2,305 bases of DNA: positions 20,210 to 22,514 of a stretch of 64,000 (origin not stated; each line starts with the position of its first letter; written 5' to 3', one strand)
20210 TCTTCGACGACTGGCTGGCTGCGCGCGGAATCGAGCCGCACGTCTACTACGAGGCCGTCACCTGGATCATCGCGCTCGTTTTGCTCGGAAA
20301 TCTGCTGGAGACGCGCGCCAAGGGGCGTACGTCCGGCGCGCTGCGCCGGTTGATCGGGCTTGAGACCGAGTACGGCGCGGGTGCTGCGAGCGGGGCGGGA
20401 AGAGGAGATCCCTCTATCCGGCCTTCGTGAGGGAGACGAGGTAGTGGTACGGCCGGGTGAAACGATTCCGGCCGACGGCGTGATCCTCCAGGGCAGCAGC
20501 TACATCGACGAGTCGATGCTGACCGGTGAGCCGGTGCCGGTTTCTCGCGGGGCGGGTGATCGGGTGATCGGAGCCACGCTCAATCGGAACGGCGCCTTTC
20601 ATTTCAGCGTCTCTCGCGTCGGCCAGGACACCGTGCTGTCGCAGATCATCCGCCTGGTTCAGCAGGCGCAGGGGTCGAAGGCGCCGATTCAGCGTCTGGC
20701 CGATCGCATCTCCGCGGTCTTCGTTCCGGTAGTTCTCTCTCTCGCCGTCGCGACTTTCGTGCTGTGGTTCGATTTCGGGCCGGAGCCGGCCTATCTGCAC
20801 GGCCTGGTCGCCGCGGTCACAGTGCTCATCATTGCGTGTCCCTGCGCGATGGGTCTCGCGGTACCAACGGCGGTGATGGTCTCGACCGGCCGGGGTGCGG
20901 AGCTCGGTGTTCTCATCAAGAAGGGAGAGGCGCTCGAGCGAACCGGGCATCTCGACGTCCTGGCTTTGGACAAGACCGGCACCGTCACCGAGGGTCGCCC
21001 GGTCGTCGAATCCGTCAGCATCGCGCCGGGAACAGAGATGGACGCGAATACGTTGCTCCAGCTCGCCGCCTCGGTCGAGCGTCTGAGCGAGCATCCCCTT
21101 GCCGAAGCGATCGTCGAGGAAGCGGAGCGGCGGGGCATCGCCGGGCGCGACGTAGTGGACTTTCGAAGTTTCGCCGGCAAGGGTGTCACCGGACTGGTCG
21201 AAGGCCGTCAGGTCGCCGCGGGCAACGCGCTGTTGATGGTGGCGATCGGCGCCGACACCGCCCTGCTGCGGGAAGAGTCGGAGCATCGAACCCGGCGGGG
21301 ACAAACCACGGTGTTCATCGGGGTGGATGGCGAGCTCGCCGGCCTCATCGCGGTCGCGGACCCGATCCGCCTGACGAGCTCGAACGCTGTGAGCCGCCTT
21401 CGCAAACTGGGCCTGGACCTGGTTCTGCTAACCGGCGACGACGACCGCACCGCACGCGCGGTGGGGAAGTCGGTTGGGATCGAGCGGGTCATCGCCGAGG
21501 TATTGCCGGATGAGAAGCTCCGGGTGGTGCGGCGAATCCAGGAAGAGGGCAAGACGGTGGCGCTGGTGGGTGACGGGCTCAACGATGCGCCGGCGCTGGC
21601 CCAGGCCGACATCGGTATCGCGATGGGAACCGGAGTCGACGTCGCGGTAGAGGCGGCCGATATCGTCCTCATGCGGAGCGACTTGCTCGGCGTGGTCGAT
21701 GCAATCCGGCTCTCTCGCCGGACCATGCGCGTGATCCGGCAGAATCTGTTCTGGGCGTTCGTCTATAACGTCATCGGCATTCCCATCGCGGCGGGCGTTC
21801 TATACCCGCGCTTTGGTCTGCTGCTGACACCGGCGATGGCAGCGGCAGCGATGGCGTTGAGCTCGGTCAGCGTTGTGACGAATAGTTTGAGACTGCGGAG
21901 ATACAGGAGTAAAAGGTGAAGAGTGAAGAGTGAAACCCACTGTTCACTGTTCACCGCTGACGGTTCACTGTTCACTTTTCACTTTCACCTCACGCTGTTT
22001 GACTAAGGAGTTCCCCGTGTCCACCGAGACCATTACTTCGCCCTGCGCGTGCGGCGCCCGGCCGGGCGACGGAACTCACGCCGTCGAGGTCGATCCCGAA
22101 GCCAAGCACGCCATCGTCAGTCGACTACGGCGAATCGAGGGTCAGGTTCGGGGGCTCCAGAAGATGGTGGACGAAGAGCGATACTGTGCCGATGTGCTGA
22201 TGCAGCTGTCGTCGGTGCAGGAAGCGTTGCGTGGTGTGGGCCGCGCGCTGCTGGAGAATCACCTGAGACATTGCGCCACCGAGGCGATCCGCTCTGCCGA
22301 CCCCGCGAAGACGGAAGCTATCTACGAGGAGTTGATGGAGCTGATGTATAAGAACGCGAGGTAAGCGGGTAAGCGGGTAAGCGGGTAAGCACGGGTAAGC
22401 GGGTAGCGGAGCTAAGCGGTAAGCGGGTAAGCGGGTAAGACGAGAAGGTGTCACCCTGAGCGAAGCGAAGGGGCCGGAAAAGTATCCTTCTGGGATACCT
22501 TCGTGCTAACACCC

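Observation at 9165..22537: One architecture, different oligomers: at least 8 intergenic loci of inverted tandem 7-8 nt arrays, 7 of them within 13 kb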

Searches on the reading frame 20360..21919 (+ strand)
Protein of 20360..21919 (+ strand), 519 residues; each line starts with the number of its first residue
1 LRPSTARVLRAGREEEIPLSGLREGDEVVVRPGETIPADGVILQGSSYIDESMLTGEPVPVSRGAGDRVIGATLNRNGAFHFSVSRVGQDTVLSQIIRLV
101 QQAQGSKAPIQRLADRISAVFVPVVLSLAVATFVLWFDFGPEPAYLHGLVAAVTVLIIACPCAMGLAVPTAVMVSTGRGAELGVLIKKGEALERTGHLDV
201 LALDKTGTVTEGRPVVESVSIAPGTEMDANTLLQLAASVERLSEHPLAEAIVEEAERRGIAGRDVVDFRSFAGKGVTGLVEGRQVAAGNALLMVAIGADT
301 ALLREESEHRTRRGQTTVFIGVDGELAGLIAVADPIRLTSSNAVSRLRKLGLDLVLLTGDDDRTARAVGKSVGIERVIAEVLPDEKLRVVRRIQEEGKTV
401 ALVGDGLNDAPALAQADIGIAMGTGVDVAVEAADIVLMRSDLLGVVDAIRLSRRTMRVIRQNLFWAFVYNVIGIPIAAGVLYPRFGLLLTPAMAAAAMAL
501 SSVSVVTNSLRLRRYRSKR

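Call 12: search_protein_families(library=pfam, proteins=[window:20360-21919:+])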
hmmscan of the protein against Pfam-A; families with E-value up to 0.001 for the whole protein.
window:20360-21919:+ (519 aa): 3 families
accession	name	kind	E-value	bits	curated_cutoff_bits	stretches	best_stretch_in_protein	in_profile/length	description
PF00122.25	E1-E2_ATPase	-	7.4e-59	198.7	28.1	1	1-181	2-180/181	E1-E2 ATPase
PF00702.32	Hydrolase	-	2.5e-30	106.7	26.4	1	199-417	2-191/191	haloacid dehalogenase-like hydrolase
PF08282.18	Hydrolase_3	-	4e-07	30.5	20.9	1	391-449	197-255/255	haloacid dehalogenase-like hydrolase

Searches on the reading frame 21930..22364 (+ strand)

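Call 12: search_protein_families(library=pfam, proteins=[window:21930-22364:+])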
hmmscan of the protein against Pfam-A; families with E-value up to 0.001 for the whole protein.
window:21930-22364:+ (144 aa): 1 family
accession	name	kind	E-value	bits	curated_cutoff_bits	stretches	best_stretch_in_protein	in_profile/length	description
PF02583.22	Trns_repr_metal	-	9.5e-29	100.1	22.8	1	59-139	2-76/78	Metal-sensitive transcriptional repressor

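Call 13: search_protein_families(library=ncbifam, proteins=[window:21930-22364:+])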
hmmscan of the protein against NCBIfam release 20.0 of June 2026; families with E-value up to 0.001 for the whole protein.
window:21930-22364:+ (144 aa): 3 families
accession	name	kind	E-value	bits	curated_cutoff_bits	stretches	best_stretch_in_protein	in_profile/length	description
NF052430.1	repress_RicR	exception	6.3e-23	81.2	175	1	59-125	8-74/93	copper-sensing transcriptional repressor RicR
NF008464.0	PRK11352.1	equivalog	1.2e-11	44.8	133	1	55-121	4-70/91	formaldehyde-responsive transcriptional repressor FrmR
NF011613.0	PRK15039.1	equivalog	2e-10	41.2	138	1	59-115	8-64/90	Ni(II)/Co(II)-binding transcriptional repressor RcnR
